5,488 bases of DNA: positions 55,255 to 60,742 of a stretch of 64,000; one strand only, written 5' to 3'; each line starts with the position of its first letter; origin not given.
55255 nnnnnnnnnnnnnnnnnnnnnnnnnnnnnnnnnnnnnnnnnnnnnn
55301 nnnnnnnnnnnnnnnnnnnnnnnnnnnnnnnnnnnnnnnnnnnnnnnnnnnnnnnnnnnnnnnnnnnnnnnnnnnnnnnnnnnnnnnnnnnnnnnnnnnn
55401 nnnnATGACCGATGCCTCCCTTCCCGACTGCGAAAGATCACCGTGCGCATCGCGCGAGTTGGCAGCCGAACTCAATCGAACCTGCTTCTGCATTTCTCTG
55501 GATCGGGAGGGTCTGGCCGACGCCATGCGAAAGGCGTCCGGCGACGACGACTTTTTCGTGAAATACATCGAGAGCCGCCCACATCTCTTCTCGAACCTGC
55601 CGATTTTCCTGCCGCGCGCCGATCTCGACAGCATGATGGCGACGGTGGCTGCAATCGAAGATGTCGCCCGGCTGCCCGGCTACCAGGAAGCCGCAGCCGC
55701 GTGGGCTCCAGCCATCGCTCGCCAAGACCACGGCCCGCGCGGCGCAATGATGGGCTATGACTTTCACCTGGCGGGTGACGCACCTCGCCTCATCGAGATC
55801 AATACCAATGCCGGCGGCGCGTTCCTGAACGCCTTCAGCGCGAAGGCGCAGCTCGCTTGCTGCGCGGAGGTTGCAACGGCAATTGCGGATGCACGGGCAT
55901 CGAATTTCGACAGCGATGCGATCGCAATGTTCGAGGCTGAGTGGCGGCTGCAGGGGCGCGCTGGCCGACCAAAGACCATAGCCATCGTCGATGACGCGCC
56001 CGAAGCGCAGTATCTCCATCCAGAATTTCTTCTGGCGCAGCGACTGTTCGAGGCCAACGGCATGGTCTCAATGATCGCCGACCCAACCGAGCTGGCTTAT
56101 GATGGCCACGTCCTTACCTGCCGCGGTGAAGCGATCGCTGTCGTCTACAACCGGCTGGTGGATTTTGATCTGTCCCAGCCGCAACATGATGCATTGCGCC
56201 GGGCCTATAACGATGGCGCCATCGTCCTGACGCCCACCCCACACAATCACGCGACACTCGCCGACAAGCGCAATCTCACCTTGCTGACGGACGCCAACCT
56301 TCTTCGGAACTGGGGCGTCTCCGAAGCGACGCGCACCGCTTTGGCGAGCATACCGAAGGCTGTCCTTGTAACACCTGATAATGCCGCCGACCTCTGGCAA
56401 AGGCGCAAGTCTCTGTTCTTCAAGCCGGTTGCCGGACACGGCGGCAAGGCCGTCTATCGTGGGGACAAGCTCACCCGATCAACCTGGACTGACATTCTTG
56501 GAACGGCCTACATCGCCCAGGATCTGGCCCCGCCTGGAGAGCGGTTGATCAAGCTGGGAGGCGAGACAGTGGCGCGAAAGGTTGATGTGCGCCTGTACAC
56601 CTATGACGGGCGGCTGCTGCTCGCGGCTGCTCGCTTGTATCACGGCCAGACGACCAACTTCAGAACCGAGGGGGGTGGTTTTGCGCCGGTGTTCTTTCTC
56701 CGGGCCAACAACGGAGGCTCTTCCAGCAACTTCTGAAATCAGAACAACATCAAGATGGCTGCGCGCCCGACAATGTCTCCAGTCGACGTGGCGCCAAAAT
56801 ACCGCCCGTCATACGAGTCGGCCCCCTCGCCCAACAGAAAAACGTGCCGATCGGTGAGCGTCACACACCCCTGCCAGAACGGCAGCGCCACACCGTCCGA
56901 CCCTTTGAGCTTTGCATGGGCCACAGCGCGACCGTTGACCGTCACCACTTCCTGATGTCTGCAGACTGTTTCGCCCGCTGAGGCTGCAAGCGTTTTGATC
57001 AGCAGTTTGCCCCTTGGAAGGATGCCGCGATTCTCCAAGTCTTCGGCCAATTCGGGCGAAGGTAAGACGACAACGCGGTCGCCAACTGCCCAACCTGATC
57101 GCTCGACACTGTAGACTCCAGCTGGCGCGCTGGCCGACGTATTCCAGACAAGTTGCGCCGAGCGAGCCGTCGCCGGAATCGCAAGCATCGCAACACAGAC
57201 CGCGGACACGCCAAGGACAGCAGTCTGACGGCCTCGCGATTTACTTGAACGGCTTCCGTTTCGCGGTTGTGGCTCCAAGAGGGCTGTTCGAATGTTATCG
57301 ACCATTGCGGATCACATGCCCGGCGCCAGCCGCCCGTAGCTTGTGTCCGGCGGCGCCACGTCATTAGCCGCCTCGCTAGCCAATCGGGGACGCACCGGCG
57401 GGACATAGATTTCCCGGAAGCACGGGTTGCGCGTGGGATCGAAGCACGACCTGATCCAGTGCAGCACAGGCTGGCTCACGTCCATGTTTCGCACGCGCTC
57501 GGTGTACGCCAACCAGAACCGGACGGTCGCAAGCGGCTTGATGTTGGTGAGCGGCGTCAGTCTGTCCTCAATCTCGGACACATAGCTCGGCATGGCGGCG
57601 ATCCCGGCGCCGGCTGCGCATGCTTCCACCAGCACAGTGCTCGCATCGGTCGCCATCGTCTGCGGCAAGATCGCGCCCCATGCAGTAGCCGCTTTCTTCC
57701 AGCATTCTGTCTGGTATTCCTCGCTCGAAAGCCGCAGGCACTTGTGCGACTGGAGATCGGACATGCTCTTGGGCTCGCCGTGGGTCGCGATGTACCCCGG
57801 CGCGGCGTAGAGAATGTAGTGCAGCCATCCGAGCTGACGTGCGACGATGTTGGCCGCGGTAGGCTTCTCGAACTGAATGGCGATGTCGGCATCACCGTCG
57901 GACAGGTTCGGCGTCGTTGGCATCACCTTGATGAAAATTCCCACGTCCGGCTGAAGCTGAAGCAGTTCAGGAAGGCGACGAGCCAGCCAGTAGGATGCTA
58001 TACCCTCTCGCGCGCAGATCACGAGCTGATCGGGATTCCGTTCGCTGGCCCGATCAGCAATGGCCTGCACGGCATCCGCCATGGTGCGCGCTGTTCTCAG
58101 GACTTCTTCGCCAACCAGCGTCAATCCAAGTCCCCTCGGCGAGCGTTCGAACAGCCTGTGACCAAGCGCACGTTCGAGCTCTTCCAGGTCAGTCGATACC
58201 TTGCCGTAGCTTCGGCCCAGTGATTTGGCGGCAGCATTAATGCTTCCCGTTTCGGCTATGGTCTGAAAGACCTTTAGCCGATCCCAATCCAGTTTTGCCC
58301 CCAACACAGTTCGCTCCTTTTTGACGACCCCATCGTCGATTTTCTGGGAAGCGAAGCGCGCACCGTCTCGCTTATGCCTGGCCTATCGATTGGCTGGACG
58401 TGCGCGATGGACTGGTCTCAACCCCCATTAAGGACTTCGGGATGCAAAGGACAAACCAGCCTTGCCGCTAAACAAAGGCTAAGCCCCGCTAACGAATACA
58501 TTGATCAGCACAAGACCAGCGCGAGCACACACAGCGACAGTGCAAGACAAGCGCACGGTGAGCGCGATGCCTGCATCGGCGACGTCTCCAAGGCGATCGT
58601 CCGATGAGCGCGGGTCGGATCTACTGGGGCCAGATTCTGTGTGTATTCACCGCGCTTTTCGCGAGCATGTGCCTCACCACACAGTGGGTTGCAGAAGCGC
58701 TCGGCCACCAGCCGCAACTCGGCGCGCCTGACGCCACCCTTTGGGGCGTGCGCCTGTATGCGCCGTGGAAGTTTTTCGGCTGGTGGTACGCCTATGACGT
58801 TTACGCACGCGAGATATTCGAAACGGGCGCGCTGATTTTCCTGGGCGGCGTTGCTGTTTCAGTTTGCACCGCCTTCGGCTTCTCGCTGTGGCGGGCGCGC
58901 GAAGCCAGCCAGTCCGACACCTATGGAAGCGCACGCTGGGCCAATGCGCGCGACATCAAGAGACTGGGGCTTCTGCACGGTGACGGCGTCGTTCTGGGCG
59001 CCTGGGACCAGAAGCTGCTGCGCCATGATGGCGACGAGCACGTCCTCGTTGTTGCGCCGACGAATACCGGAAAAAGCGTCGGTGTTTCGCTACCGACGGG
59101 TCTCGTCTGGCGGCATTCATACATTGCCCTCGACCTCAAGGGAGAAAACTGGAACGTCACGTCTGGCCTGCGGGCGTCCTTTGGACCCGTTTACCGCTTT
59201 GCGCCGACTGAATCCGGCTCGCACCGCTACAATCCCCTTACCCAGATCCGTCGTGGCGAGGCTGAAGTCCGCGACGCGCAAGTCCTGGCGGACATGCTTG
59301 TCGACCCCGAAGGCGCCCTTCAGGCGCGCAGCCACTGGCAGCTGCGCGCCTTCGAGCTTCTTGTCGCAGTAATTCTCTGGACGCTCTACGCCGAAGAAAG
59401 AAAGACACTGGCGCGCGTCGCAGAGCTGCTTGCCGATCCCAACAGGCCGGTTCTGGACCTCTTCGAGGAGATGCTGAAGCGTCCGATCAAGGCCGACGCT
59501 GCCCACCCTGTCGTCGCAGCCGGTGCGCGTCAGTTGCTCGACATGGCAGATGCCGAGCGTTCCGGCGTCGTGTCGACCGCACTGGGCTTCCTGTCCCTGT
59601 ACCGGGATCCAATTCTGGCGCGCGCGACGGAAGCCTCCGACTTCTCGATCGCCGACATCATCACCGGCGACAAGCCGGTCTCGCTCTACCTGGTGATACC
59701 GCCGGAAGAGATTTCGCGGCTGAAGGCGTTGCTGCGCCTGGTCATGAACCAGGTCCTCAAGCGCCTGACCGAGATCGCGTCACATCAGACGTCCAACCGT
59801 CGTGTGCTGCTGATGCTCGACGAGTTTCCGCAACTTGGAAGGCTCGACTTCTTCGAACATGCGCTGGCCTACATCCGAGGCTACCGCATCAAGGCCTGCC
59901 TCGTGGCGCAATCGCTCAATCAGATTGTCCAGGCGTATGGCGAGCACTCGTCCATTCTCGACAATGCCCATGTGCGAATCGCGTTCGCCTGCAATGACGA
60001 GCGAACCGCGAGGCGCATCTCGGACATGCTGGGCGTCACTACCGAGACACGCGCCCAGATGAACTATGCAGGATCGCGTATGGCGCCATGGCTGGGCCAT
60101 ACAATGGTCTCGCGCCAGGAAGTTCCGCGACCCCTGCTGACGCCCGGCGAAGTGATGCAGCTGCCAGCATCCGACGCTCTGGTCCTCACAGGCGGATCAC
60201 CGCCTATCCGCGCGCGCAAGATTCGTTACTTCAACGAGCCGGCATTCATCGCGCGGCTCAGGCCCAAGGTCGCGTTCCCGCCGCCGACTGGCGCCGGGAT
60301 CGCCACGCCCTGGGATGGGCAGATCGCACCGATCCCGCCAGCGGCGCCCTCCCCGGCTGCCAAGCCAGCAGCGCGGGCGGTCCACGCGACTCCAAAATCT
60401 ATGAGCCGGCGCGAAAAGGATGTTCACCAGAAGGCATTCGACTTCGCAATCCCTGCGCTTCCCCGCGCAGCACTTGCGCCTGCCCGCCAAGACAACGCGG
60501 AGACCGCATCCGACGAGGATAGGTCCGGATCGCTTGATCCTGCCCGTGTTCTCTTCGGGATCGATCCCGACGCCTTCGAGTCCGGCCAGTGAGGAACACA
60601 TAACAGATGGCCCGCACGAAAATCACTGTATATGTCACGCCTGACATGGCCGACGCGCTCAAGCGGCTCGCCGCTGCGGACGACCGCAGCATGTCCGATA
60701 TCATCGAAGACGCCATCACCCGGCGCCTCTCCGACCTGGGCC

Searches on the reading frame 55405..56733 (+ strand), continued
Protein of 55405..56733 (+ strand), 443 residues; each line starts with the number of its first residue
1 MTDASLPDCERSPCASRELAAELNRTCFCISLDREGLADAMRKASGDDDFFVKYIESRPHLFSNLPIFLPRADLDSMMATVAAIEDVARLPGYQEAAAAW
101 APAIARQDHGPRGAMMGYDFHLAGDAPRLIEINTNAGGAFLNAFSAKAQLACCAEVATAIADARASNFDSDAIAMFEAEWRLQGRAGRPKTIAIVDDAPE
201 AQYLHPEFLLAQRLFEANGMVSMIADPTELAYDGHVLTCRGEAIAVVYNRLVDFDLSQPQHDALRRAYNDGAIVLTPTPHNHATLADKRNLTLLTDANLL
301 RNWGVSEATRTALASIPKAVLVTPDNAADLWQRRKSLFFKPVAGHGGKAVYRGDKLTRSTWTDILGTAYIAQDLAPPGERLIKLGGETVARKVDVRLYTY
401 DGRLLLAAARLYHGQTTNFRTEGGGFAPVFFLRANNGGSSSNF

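Call 81: search_protein_families(library=ncbifam, proteins=[L106:10668-12089:-, L115:9188-10015:-, L034:9156-9944:+, L065:4786-6003:-, L042:5060-5473:+, L079:11448-11765:+, L086:6326-6862:+, L034:11353-12615:-, L038:3385-4944:+, L010:7051-8352:+], max_evalue=0.001)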
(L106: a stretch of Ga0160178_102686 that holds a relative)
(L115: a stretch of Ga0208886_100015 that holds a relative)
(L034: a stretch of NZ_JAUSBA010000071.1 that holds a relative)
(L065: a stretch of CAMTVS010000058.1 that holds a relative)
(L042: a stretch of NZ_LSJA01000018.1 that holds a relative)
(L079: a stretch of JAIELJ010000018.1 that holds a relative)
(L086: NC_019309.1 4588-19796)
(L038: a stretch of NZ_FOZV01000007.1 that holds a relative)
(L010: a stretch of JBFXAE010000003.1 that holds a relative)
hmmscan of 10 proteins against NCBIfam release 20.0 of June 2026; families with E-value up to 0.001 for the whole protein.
L106:10668-12089:- (473 aa): 91 families (the best 25 are shown)
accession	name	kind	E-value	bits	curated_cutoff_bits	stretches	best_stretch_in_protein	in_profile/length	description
TIGR01350.1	lipoamide_DH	equivalog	1.4e-149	498.7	408.8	1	9-462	2-455/461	dihydrolipoyl dehydrogenase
NF004943.0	PRK06292.2-1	equivalog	6.2e-95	318.6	432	1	8-458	3-452/456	dihydrolipoyl dehydrogenase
NF003585.0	PRK05249.1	equivalog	2.6e-94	316.4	465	1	8-454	6-450/464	Si-specific NAD(P)(+) transhydrogenase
TIGR02053.1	MerA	equivalog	1.7e-93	314.2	454.45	1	10-460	2-452/465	mercury(II) reductase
NF004991.0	PRK06370.1-3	subfamily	2.9e-87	293.3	620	1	10-464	37-490/509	FAD-containing oxidoreductase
NF004946.0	PRK06292.2-4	subfamily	9.4e-84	281.9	634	1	10-454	5-463/487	dihydrolipoyl dehydrogenase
NF004776.0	PRK06116.1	equivalog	8.5e-80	268.9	480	1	10-453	6-445/450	glutathione-disulfide reductase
NF004945.0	PRK06292.2-3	equivalog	8.8e-80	268.8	494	1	8-457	3-448/457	dihydrolipoyl dehydrogenase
NF005884.0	PRK07846.1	equivalog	4.6e-79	266.2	501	1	11-453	6-443/454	mycothione reductase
NF004992.0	PRK06370.1-4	equivalog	2.8e-78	263.4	629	1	10-454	6-448/459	FAD-containing oxidoreductase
NF005883.0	PRK07845.1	equivalog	4.1e-78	263.4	479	1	9-458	3-456/466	NAD(P)H-quinone dehydrogenase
NF004947.0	PRK06292.2-5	equivalog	3.9e-72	243.7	592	1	10-455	5-452/474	dihydrolipoyl dehydrogenase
NF010311.1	PRK13748.1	subfamily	8.3e-72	242.8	600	1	8-467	97-554/560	mercury(II) reductase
NF005572.0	PRK07251.1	equivalog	7.4e-71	239.1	537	1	9-454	4-432/438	FAD-containing oxidoreductase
TIGR01424.1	gluta_reduc_2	equivalog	1.1e-70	238.5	606.05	1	11-454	5-442/446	glutathione-disulfide reductase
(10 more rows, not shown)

L115:9188-10015:- (275 aa): 31 families (the best 25 are shown)
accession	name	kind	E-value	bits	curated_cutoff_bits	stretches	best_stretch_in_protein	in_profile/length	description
NF007954.0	PRK10673.1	equivalog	2e-50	171.5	399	1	36-273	15-249/255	esterase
TIGR03695.1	menH_SHCHC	equivalog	2.3e-24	86.2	208.55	2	38-133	3-102/252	2-succinyl-6-hydroxy-2,4-cyclohexadiene-1-carboxylate synthase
NF011457.0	PRK14875.1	equivalog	8.5e-22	77.6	307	1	24-269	119-362/372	acetoin dehydrogenase dihydrolipoyllysine-residue acetyltransferase subunit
NF050089.1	i_nPHAscl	equivalog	1.9e-21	76.4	300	1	36-133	17-115/288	intracellular short-chain-length polyhydroxyalkanoate depolymerase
NF051488.1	bifunc_PcaDC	exception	1.8e-20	73.4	390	1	34-273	9-247/375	bifunctional 3-oxoadipate enol-lactonase/4-carboxymuconolactone decarboxylase PcaDC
TIGR02427.1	protocat_pcaD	equivalog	1.4e-19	70.5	255.85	1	29-136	4-113/251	3-oxoadipate enol-lactonase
TIGR01738.1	bioH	equivalog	2e-16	60.4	206.95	1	38-145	5-109/245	pimeloyl-ACP methyl ester esterase BioH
TIGR03056.1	bchO_mg_che_rel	equivalog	2.9e-16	59.3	172.55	1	28-127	19-120/278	alpha/beta fold hydrolase BchO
NF008340.0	PRK11126.1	equivalog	3.4e-16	59.3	261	1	34-132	11-109/255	2-succinyl-6-hydroxy-2,4-cyclohexadiene-1-carboxylate synthase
NF045632.1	hydroxlase_HsaD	equivalog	1.3e-14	53.8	400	1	18-134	15-136/290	4,5:9,10-diseco-3-hydroxy-5,9,17-trioxoandrosta-1(10),2-diene-4-oate hydrolase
NF004514.1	PRK05855.1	equivalog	3.3e-13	49.1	455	1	23-129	8-117/578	SDR family oxidoreductase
NF051487.1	bifunc_PcaCD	exception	6.7e-13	48.5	430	1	35-275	170-410/413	bifunctional 4-carboxymuconolactone decarboxylase/3-oxoadipate enol-lactonase PcaCD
TIGR03611.1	RutD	equivalog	4.9e-12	45.8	238.5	1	34-132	10-110/258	pyrimidine utilization protein D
NF007674.0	PRK10349.1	equivalog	1.9e-11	44.1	449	1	36-137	12-109/256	pimeloyl-ACP methyl ester esterase BioH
NF052610.1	macro_16_ester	equivalog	2.8e-11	43.3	420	1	22-133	8-125/281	alpha/beta fold macrolide esterase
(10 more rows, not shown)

L034:9156-9944:+ (262 aa): 5 families
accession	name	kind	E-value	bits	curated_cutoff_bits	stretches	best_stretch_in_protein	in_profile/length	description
TIGR03707.1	PPK2_P_aer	equivalog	5.8e-104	346.8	301.8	1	13-237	4-228/230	polyphosphate kinase 2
TIGR03708.1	poly_P_AMP_trns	equivalog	6.1e-59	200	547.65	1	9-230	268-489/493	polyphosphate:AMP phosphotransferase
TIGR03709.1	PPK2_rel_1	subfamily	5.7e-51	173.3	247.2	1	6-230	21-246/264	PPK2 family polyphosphate kinase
NF050016.1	PolyPhAMPPhtase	equivalog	7.6e-46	156.7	800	1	6-229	248-468/472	polyphosphate:AMP phosphotransferase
NF042973.1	ADPpolyPPhtase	equivalog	6e-40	137.3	450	1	10-228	27-258/285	ADP-polyphosphate phosphotransferase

L065:4786-6003:- (405 aa): 8 families
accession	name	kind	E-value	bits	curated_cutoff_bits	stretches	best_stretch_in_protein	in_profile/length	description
NF005462.0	PRK07058.1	equivalog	1.2e-118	396.6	486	1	6-394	3-391/396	acetate/propionate family kinase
TIGR00016.1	ackA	subfamily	1.8e-99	333.2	293.4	1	7-388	4-399/405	acetate/propionate family kinase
NF009045.0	PRK12379.1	equivalog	2.9e-85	286.5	580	1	7-387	5-387/402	propionate kinase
NF009063.0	PRK12397.1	equivalog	2.6e-78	263.5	659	1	7-387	3-387/404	acetate/propionate family kinase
NF009099.0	PRK12440.1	equivalog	1.4e-76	258.1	693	1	7-387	4-391/397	acetate/propionate family kinase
NF005520.0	PRK07157.1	equivalog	6.2e-67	226.4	561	1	7-388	3-393/400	acetate kinase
NF002834.0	PRK03011.1-5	subfamily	1.5e-21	76.9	222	1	182-350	154-324/357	butyrate kinase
TIGR02707.1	butyr_kinase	equivalog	2.1e-13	50.1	289.1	1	182-349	151-320/351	butyrate kinase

L042:5060-5473:+ (137 aa): 0 families

L079:11448-11765:+ (105 aa): 0 families

L086:6326-6862:+ (178 aa): 9 families
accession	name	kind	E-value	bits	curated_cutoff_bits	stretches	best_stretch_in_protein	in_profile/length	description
TIGR00521.1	coaBC_dfp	equivalog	1.8e-38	132.6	219.7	1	3-176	4-175/392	bifunctional phosphopantothenoylcysteine decarboxylase/phosphopantothenate--cysteine ligase CoaBC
TIGR02113.1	coaC_strep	equivalog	1.5e-27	96.5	261.4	1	4-175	2-173/177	phosphopantothenoylcysteine decarboxylase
TIGR02699.1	archaeo_AfpA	hypoth_equivalog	1.8e-07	30.8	192.45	1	22-121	20-123/174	archaeoflavoprotein AfpA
NF004685.0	PRK06029.1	subfamily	2.1e-05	24.7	188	1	3-120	2-122/187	UbiX family flavin prenyltransferase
NF041206.1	VdcB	exception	3.2e-05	23.6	290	1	5-120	2-120/184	non-oxidative hydroxyarylic acid decarboxylases subunit B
TIGR00421.1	ubiX_pad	subfamily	6.1e-05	22.8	108.9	1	5-120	2-119/181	UbiX family flavin prenyltransferase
NF006161.0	PRK08305.1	equivalog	6.2e-05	22.7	156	1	69-129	77-137/196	dipicolinate synthase subunit B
TIGR02700.1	flavo_MJ0208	hypoth_equivalog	9.1e-05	21.8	251.35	1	75-121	84-130/234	dihydromethanopterin reductase (acceptor)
TIGR02852.1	spore_dpaB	equivalog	0.00047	19.6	229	1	71-129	74-132/187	dipicolinate synthase subunit B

L034:11353-12615:- (420 aa): 36 families (the best 25 are shown)
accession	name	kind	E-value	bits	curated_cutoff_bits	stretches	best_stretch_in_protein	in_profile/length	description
NF012174.0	tet_MFS_A_B_C_D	equivalog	6.1e-18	64.8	475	1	23-398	6-375/382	Tet(A)/Tet(B)/Tet(C) family tetracycline efflux MFS transporter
NF045684.1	tet_MFS_65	exception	1.4e-17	63.9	800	1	32-373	9-343/383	tetracycline efflux MFS transporter Tet(65)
TIGR00880.1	2_A_01_02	superfamily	7.5e-15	55.3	131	1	64-211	1-139/141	multidrug resistance protein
NF012192.0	tet_MFS_G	exception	3.2e-13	49.5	800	1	25-188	9-166/391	tetracycline efflux MFS transporter Tet(G)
NF012187.0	tet_MFS_E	exception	7e-13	48.4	820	1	25-178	9-156/405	tetracycline efflux MFS transporter Tet(E)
NF012207.0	tet_MFS_H_J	exception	1.7e-12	47.1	700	1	20-177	5-155/392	Tet(H)/Tet(J) family tetracycline efflux MFS transporter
NF012195.0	tet_MFS_H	exception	1.9e-12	47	840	1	20-177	5-155/392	tetracycline efflux MFS transporter Tet(H)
NF012191.0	tet_MFS_C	exception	3.6e-12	45.9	850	1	23-181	9-161/396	tetracycline efflux MFS transporter Tet(C)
NF012188.1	tet_MFS_Y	exception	3.7e-12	46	820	1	27-204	11-178/391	tetracycline efflux MFS transporter Tet(Y)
NF012193.0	tet_MFS_A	exception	6.4e-12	45.1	840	1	23-202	8-182/394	tetracycline efflux MFS transporter Tet(A)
NF012194.0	tet_MFS_J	exception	3.7e-11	42.6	870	1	21-178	6-156/398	tetracycline efflux MFS transporter Tet(J)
NF045488.1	tet_MFS_62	exception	5.4e-11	42.2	775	1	25-179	7-156/385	tetracycline efflux MFS transporter Tet(62)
NF045486.1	tet_MFS_30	exception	7.7e-11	41.8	730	1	24-315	8-295/392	tetracycline efflux MFS transporter Tet(30)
TIGR00711.1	efflux_EmrB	subfamily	3.7e-10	39.2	230.2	1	24-172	7-147/485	DHA2 family efflux MFS transporter permease subunit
NF007799.0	PRK10504.1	subfamily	6.4e-10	38.5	426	1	25-280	16-238/471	multidrug transporter subunit MdtD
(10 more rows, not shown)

L038:3385-4944:+ (519 aa): 9 families
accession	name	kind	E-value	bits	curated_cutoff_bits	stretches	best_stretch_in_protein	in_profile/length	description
NF003338.0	PRK04350.1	subfamily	1.8e-198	660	434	1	24-515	2-493/502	thymidine phosphorylase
TIGR02645.1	ARCH_P_rylase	hypoth_equivalog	2.5e-169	563.8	434.6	1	25-511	1-486/493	putative thymidine phosphorylase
TIGR03327.1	AMP_phos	equivalog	6.2e-141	470.3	535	1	25-511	2-487/500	AMP phosphorylase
NF004490.0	PRK05820.1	equivalog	3e-58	197.5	269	1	119-513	9-421/439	thymidine phosphorylase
TIGR02644.1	Y_phosphoryl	subfamily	8.8e-56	189.5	409.05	1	120-509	6-411/417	pyrimidine-nucleoside phosphorylase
NF004747.0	PRK06078.1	equivalog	2e-43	148.6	559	1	120-497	8-401/434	pyrimidine-nucleoside phosphorylase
TIGR02643.1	T_phosphoryl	equivalog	3e-41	141.7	570.7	1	119-506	7-414/437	thymidine phosphorylase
TIGR01245.1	trpD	equivalog_domain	5e-11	42.5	199.05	1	122-255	4-141/330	anthranilate phosphoribosyltransferase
NF011201.0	PRK14607.1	equivalog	5.3e-09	35.3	670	1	116-253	196-336/534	bifunctional anthranilate synthase component II/anthranilate phosphoribosyltransferase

L010:7051-8352:+ (433 aa): 15 families
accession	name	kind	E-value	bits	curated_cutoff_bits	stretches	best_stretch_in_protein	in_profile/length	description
TIGR04018.1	Bthiol_YpdA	hypoth_equivalog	4.9e-13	48.6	339.9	2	143-334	108-269/316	YpdA family putative bacillithiol disulfide reductase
NF040505.1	ArsO_flavin_mono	equivalog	6.1e-13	48.9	425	1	9-222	3-183/346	ArsO family NAD(P)H-dependent flavin-containing monooxygenase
NF009409.0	PRK12770.1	subfamily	6.9e-11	41.8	343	1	151-315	122-288/360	putative glutamate synthase subunit beta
TIGR01292.1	TRX_reduct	equivalog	1.5e-06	27.3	343.45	0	9-42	3-36/300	thioredoxin-disulfide reductase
TIGR02053.1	MerA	equivalog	1.5e-05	24.2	454.45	0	259-322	212-275/465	mercury(II) reductase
NF005560.0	PRK07233.1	equivalog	4.6e-05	22.4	252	0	9-43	3-37/435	hypothetical protein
TIGR00275.1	TIGR00275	subfamily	5.2e-05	22.3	183.8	0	9-46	1-38/401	aminoacetone oxidase family FAD-binding enzyme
NF003437.0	PRK04965.1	equivalog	6.6e-05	22.1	392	1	199-327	141-252/378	NADH:flavorubredoxin reductase NorW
TIGR03467.1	HpnE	equivalog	0.00011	21.7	283.05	0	9-70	1-58/430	hydroxysqualene dehydroxylase HpnE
NF004939.0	PRK06292.1-1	equivalog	0.00012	20.9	435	0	269-320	226-278/476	dihydrolipoyl dehydrogenase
NF004991.0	PRK06370.1-3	subfamily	0.00012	20.8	620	0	263-323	251-311/509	FAD-containing oxidoreductase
TIGR01350.1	lipoamide_DH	equivalog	0.00014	20.8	408.8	0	262-327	218-284/461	dihydrolipoyl dehydrogenase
NF006002.0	PRK08132.1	subfamily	0.00018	20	416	1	3-42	22-61/552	FAD-dependent oxidoreductase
NF010311.1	PRK13748.1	subfamily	0.00062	18.7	600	0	4-44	95-134/560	mercury(II) reductase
TIGR03364.1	HpnW_proposed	hypoth_equivalog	0.00068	18.8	285.1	0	9-54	3-49/365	TIGR03364 family FAD-dependent oxidoreductase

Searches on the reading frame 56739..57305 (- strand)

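Call 12: search_protein_families(library=pfam, proteins=[window:56739-57305:-], max_evalue=0.01)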
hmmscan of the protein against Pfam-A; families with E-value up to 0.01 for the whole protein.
window:56739-57305:- (188 aa): 1 family
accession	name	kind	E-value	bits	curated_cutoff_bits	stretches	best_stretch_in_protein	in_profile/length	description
PF10502.14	Peptidase_S26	-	2e-18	67.4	22.9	1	29-185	5-166/168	Signal peptidase, peptidase S26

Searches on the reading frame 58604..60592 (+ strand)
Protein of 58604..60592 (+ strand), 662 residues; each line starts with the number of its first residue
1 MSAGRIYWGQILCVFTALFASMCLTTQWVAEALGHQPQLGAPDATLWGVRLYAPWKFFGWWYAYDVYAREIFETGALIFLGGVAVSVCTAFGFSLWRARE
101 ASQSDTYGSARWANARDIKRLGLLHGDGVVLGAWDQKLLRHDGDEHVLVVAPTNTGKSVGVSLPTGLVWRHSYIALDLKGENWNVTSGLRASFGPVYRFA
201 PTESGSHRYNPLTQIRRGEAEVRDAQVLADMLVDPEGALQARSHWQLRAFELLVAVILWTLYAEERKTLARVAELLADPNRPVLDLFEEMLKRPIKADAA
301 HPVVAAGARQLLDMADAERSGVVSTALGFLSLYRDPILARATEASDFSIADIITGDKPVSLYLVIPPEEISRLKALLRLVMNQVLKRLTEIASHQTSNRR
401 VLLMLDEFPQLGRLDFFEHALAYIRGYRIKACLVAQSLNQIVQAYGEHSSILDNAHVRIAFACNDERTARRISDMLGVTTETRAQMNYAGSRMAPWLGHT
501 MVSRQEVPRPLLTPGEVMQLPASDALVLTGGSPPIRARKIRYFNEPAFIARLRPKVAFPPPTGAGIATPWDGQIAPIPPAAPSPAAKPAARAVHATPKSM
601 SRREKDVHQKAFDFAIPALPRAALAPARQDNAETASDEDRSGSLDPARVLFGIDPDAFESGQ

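Call 71: search_protein_families(library=pfam, proteins=[window:58604-60592:+], max_evalue=0.0001)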
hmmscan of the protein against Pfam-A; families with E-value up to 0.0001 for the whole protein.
window:58604-60592:+ (662 aa): 3 families
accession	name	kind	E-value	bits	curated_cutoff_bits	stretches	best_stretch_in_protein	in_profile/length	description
PF02534.20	T4SS-DNA_transf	-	2.5e-95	320.5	20.1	1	111-555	1-458/468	Type IV secretory system Conjugative DNA transfer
PF10412.15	TrwB_AAD_bind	-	1.9e-28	99.9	20.5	1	199-534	68-380/387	Type IV secretion-system coupling protein DNA-binding domain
PF12696.13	TraG-D_C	-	1.5e-27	96.5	22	1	400-521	1-125/126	TraM recognition site of TraD and TraG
